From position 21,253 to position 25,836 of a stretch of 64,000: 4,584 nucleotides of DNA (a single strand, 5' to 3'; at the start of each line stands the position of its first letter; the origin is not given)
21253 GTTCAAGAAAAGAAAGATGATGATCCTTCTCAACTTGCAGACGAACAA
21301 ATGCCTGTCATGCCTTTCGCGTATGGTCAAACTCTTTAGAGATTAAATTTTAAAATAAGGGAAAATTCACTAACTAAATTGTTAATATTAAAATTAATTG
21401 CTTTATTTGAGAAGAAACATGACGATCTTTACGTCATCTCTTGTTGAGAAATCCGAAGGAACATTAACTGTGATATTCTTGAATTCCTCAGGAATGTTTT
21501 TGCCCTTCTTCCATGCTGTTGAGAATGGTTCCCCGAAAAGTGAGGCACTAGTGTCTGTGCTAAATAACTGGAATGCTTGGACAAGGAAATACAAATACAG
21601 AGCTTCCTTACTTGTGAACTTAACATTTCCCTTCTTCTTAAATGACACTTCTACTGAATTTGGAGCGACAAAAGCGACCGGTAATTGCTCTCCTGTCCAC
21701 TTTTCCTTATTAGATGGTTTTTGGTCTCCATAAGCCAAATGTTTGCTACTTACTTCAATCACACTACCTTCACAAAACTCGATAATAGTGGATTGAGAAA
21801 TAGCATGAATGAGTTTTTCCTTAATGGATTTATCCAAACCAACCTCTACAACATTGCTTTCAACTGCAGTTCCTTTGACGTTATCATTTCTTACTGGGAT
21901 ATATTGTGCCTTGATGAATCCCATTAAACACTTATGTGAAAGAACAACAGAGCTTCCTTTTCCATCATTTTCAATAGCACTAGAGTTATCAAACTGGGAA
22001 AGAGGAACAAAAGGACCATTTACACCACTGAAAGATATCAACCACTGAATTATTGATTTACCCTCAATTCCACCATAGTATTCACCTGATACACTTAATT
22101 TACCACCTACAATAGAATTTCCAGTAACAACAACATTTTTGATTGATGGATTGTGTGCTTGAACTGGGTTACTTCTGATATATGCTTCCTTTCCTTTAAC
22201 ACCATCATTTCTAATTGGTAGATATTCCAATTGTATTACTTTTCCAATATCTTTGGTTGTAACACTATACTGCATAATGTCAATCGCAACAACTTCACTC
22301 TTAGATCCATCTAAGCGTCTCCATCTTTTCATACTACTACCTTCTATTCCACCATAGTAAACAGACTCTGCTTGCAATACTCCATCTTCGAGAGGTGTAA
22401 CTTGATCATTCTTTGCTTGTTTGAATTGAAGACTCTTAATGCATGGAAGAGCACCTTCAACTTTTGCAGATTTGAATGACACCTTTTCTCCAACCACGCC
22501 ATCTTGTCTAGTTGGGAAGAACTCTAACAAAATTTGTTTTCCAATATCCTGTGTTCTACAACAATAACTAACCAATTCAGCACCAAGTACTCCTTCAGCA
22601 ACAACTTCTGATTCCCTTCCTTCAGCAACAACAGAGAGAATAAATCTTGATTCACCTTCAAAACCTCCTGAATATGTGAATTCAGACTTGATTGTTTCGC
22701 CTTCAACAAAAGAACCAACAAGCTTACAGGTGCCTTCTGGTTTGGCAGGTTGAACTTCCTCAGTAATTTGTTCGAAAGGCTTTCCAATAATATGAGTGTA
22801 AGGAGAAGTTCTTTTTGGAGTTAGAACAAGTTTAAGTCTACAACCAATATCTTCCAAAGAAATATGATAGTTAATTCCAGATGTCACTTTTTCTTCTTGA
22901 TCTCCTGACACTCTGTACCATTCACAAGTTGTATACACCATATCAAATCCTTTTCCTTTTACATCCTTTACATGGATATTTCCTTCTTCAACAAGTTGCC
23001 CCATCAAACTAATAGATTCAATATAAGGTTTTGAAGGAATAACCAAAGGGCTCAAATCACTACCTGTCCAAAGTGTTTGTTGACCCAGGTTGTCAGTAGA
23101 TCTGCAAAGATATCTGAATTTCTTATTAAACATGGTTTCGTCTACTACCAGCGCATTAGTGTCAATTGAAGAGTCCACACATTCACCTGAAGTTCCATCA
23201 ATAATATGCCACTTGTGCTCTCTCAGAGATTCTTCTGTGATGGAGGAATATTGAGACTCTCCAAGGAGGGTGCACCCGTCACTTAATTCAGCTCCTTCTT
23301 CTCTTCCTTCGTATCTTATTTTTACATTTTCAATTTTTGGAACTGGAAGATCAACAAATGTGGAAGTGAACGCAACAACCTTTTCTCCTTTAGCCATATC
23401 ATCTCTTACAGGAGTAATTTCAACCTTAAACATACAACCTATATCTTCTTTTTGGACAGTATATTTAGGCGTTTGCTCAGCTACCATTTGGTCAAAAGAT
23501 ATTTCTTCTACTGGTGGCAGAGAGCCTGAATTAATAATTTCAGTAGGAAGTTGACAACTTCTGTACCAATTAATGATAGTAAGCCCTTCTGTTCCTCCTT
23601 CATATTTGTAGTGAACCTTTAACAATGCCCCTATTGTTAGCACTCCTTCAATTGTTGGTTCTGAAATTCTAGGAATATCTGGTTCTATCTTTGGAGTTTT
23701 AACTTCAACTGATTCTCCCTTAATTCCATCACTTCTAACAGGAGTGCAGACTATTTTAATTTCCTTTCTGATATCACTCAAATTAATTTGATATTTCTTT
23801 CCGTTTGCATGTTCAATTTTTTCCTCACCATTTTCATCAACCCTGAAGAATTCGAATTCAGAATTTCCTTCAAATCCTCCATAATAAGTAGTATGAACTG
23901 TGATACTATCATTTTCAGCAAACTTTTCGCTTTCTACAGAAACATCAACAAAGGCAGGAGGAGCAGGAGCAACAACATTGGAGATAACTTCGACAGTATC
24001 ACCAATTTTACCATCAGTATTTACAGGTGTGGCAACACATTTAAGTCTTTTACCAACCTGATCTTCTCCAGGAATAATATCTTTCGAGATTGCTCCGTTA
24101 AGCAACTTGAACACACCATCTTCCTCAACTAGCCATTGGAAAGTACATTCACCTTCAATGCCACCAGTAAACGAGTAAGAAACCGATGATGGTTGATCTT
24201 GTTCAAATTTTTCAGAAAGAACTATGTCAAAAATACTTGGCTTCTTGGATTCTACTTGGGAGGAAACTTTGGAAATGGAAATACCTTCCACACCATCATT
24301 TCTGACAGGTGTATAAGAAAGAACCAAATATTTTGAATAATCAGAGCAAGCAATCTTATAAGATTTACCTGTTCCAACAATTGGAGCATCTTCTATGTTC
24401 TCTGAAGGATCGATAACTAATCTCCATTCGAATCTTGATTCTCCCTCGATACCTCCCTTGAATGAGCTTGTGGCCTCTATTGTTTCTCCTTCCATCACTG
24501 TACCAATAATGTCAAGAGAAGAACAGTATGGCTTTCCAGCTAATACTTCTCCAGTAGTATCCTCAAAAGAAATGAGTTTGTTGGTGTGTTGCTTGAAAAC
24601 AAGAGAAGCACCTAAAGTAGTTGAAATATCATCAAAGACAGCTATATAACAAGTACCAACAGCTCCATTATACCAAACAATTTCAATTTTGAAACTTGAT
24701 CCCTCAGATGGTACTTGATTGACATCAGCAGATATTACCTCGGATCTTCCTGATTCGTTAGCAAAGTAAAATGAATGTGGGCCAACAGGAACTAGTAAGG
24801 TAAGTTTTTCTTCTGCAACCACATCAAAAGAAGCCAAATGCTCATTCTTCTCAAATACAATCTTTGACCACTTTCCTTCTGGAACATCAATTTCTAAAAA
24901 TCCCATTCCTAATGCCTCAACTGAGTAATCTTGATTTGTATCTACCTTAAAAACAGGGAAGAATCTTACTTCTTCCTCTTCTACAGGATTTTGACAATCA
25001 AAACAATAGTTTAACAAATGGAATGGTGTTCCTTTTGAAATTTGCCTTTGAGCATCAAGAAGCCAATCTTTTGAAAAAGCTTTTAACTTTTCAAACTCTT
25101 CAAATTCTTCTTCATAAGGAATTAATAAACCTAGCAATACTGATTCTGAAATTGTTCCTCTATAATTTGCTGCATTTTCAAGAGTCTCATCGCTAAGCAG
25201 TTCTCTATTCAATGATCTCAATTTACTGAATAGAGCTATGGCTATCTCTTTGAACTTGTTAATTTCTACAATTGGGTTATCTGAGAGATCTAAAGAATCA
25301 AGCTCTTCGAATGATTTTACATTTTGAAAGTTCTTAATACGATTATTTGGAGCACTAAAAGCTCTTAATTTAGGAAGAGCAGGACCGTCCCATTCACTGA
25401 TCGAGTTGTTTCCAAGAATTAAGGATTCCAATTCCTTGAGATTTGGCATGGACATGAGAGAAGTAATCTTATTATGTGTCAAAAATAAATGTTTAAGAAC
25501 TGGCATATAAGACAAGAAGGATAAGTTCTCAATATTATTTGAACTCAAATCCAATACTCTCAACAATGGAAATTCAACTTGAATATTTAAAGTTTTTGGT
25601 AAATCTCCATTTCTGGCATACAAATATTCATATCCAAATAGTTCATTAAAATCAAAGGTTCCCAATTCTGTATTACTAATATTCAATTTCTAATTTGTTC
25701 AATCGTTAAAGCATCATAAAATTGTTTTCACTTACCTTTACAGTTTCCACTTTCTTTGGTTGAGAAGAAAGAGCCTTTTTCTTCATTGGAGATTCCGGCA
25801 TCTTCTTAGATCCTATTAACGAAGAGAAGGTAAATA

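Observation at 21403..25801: AIR9-like architecture (SDS22-type LRR followed by tandem A9 Ig-like repeats) in a non-plant protist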

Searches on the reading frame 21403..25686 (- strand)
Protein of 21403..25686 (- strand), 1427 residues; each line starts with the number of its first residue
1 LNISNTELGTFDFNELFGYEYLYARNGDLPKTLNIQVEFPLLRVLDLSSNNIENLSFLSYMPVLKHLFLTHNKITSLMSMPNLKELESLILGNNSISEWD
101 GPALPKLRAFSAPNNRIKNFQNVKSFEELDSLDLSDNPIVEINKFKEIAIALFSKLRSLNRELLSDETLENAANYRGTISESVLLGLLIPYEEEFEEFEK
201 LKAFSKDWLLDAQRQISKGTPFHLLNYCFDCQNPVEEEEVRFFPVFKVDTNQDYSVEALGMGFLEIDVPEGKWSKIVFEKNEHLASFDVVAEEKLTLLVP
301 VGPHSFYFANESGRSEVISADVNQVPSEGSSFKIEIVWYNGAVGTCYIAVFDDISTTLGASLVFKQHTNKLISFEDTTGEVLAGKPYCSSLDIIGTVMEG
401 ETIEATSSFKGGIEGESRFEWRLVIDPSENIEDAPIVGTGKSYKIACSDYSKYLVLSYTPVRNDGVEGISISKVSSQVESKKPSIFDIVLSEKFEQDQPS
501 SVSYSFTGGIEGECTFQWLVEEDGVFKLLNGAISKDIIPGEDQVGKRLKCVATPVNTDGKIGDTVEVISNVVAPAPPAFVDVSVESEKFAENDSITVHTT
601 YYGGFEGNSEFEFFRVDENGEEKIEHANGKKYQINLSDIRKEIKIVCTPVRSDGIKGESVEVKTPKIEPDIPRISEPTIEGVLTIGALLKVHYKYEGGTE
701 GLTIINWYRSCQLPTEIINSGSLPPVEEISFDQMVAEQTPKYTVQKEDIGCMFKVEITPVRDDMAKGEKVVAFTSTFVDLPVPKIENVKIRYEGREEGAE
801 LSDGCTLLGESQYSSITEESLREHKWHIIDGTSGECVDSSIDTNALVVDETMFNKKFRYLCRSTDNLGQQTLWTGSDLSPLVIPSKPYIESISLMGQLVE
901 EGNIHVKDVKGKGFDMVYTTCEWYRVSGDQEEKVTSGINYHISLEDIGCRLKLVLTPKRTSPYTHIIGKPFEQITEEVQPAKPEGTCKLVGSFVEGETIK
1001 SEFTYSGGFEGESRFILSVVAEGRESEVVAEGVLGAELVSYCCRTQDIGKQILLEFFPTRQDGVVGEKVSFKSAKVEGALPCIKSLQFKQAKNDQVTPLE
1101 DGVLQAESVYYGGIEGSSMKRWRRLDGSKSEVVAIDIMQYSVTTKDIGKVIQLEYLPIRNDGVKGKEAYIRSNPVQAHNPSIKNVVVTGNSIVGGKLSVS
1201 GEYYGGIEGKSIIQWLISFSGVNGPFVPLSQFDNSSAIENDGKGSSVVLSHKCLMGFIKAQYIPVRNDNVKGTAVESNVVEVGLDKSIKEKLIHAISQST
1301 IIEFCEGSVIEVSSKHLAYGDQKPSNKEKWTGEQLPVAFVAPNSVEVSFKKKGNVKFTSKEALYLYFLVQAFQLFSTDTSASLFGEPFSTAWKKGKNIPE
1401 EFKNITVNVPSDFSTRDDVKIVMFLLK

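Call 4: search_protein_families(library=pfam, proteins=[window:21403-25686:-], max_evalue=1)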
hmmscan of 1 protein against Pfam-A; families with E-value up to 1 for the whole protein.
window:21403-25686:- (1427 aa): 11 families
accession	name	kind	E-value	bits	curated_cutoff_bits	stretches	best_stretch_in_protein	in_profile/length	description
PF23197.1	IG_AIR9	-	1e-109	359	27.5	8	388-473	2-85/87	AIR9 A9 domain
PF12799.13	LRR_4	-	2e-12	47.4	27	3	42-77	3-39/44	Leucine Rich repeats (2 copies)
PF14580.12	LRR_9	-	5.7e-07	29.7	30.5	1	69-168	49-154/175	Leucine-rich repeat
PF13855.12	LRR_8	-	2.2e-06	27.7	27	1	41-96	2-61/61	Leucine rich repeat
PF11528.13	DUF3224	-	2.4e-05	24.6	25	0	1195-1253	25-81/126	Protein of unknown function (DUF3224)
PF23598.1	LRR_14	-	4.7e-05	22.7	40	1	37-147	19-140/353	Leucine-rich repeat region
PF00560.39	LRR_1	-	0.0048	17.2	20.6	0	42-54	2-14/23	Leucine Rich Repeat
PF23211.1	LRR_LRWD1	-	0.021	14.9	28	1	82-160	40-118/190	Leucine-rich repeat and WD repeat-containing protein 1, LRR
PF13516.12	LRR_6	-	0.046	14.2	23.4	0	42-54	5-17/24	Leucine Rich repeat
PF21171.3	PDE12-like_N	-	0.12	12.8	27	0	537-569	64-95/100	2',5'-phosphodiesterase 12-like, N-terminal domain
PF24048.1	LRR_NXF1-5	-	0.19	11.8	30.5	1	35-96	49-116/142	NXF1/2/3/5 leucine-rich repeat domain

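Call 5: find_homologous_proteins(query=window:21403-25686:-, max_evalue=0.00001)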
Query window:21403-25686:- (1427 aa): 23 proteins with E <= 0.00001 among 8000 candidates.
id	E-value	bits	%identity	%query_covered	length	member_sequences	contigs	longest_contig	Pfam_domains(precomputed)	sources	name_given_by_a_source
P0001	0.0e+0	3188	99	100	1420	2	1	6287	PF14580.13,PF23197.2,PF12799.14,PF13855.13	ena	-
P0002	0.0e+0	1151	42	100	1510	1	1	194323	PF14580.13,PF23197.2,PF12799.14,PF13855.13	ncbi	ncbi:hypothetical protein ABK040_005387 [Willaertia magna]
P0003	1.8e-14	71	45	7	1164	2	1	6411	PF13516.13,PF01582.26,PF25497.2,PF00025.28,PF00560.40,PF08477.20,PF12799.14,PF13676.12,PF13855.13,PF16095.12,PF00071.29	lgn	-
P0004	2.4e-13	67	33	9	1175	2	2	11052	PF23598.2,PF13516.13,PF14580.13,PF00560.40,PF12799.14,PF13855.13,PF23211.1,PF07833.17,PF23952.2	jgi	jgi:internalin A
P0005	2.9e-12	63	38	7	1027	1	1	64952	PF13516.13,PF13306.13,PF14580.13,PF25497.2,PF00560.40,PF08477.20,PF12799.14,PF13855.13,PF23211.1,PF19964.6,PF16095.12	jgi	jgi:Leucine-rich repeat (LRR) protein/signal recognition particle receptor subunit beta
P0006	4.3e-12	63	29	12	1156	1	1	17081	PF23598.2,PF13516.13,PF14580.13,PF00560.40,PF12799.14,PF13855.13,PF23211.1,PF00041.28,PF23952.2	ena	-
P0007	1.8e-10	57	35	8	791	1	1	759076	PF24048.2,PF23598.2,PF13516.13,PF14580.13,PF00560.40,PF12799.14,PF25013.1,PF13855.13,PF23211.1,PF13687.12,PF23952.2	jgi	jgi:Leucine-rich repeat (LRR) protein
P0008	3.2e-10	56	35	7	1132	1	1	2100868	PF23598.2,PF13306.13,PF00025.28,PF08477.20,PF13855.13,PF23211.1,PF04670.19,PF13516.13,PF14580.13,PF25497.2,PF00560.40,PF12799.14,PF16095.12,PF21996.2,PF00071.29,PF23952.2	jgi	jgi:internalin A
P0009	2.4e-9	54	33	10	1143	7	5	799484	PF23598.2,PF13516.13,PF14580.13,PF25497.2,PF08477.20,PF12799.14,PF13855.13,PF16095.12,PF00071.29,PF23952.2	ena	-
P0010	1.3e-8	51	30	7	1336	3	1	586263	PF23598.2,PF14580.13,PF12799.14,PF13855.13,PF23211.1,PF23952.2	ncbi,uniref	ncbi:Conserved_hypothetical protein [Hexamita inflata]|uniref:Uncharacterized protein n=1 Tax=Hexami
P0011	3.2e-8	50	34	7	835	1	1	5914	PF24048.2,PF23598.2,PF14580.13,PF00560.40,PF12799.14,PF25013.1,PF13855.13,PF23952.2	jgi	jgi:internalin A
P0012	4.4e-8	49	30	8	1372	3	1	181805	PF23598.2,PF14580.13,PF12799.14,PF13855.13,PF23952.2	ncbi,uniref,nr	ncbi:Conserved_hypothetical protein [Hexamita inflata]|uniref:Protein phosphatase 1 regulatory subun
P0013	1.4e-7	48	40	5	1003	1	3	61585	PF24048.2,PF00025.28,PF08477.20,PF13855.13,PF23211.1,PF04670.19,PF13516.13,PF14580.13,PF25497.2,PF00560.40,PF12799.14,PF16095.12,PF00071.29,PF23952.2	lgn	-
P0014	1.5e-7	48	32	11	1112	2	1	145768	PF23598.2,PF13516.13,PF14580.13,PF25497.2,PF00025.28,PF08477.20,PF12799.14,PF13855.13,PF16095.12,PF00071.29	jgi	-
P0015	3.2e-7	47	33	10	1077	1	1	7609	PF23598.2,PF14580.13,PF25497.2,PF08477.20,PF12799.14,PF13855.13,PF16095.12,PF00071.29,PF23952.2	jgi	-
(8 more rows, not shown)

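Call 12: find_encoding_contigs(protein=P0001, flank=3000, max_places=4)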
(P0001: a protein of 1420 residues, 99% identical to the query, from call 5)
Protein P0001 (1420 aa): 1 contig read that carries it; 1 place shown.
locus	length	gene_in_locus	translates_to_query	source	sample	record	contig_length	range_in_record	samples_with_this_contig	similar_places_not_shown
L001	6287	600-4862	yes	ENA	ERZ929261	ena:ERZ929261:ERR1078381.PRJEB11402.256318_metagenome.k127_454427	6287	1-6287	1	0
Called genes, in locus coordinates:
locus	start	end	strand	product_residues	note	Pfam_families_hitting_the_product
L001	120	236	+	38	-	-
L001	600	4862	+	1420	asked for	PF12799:LRR_4 (weak), PF13855:LRR_8 (weak), PF14580:LRR_9 (weak), PF23197:IG_AIR9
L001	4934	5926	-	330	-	-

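Call 37: search_protein_families(library=pfam, proteins=[P0002], max_evalue=5)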
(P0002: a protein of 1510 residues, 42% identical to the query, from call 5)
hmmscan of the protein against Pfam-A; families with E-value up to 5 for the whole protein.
P0002 (1510 aa): 11 families
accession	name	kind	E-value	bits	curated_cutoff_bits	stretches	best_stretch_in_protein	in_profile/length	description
PF23197.1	IG_AIR9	-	8.1e-118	385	27.5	9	665-739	10-85/87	AIR9 A9 domain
PF12799.13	LRR_4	-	3.1e-13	49.9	27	2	103-141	1-40/44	Leucine Rich repeats (2 copies)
PF14580.12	LRR_9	-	6.5e-09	36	30.5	2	133-230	50-152/175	Leucine-rich repeat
PF13855.12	LRR_8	-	2.5e-07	30.8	27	3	125-181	1-61/61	Leucine rich repeat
PF11528.13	DUF3224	-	3.1e-05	24.2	25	2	566-597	25-50/126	Protein of unknown function (DUF3224)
PF23598.1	LRR_14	-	0.00077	18.8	40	1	105-181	72-151/353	Leucine-rich repeat region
PF23952.1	LRR_EndoS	-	0.00086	20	27.9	1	106-201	26-116/116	Endo-beta-N-acetylglucosaminidase EndoS LRR domain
PF13516.12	LRR_6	-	0.015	15.8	23.4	1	105-117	5-17/24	Leucine Rich repeat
PF16709.11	SCAB-Ig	-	0.11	13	27.6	0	588-630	28-70/98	Ig domain of plant-specific actin-binding protein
PF00560.39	LRR_1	-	0.31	11.8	20.6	0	105-120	2-17/23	Leucine Rich Repeat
PF24048.1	LRR_NXF1-5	-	1.2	9.1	30.5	1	102-153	53-110/142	NXF1/2/3/5 leucine-rich repeat domain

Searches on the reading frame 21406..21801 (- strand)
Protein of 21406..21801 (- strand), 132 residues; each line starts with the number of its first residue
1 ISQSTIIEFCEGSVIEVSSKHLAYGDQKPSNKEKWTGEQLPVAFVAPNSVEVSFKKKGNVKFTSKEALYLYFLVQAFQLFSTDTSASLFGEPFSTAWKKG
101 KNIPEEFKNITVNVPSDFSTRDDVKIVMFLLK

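Call 40: predict_structure(alignment_id=A1)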
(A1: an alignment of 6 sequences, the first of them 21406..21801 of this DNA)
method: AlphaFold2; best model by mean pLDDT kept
length: 132 residues; sequences in the alignment: 6
mean_pLDDT: 87.2   pTM: 0.80
mean pLDDT of the five models: 87.2, 87.0, 86.0, 85.8, 67.0
residues with pLDDT >= 90: 65; 70-90: 60; 50-70: 7; < 50: 0
segments of 3 or more residues with pLDDT < 50: none
pLDDT, mean of each block of 10 residues (from residue 1): 81 92 92 81 91 90 93 91 89 92 88 76 81 68
secondary structure, 60 per line:
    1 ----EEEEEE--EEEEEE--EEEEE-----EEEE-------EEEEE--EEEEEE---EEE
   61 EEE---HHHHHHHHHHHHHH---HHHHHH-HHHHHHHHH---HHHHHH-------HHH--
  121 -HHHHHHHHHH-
elements in order: E5-10 E13-18 E21-25 E31-34 E42-46 E49-54 E58-63 H67-80 H84-89 H91-99 H103-108 H122-131

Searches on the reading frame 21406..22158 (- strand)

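Call 37: search_protein_families(library=pfam, proteins=[window:21406-22158:-], max_evalue=5)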
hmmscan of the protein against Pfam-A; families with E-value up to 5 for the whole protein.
window:21406-22158:- (251 aa): 1 family
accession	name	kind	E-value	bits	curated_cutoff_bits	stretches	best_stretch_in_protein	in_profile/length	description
PF23197.1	IG_AIR9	-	1.5e-11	44.4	27.5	1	5-99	1-83/87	AIR9 A9 domain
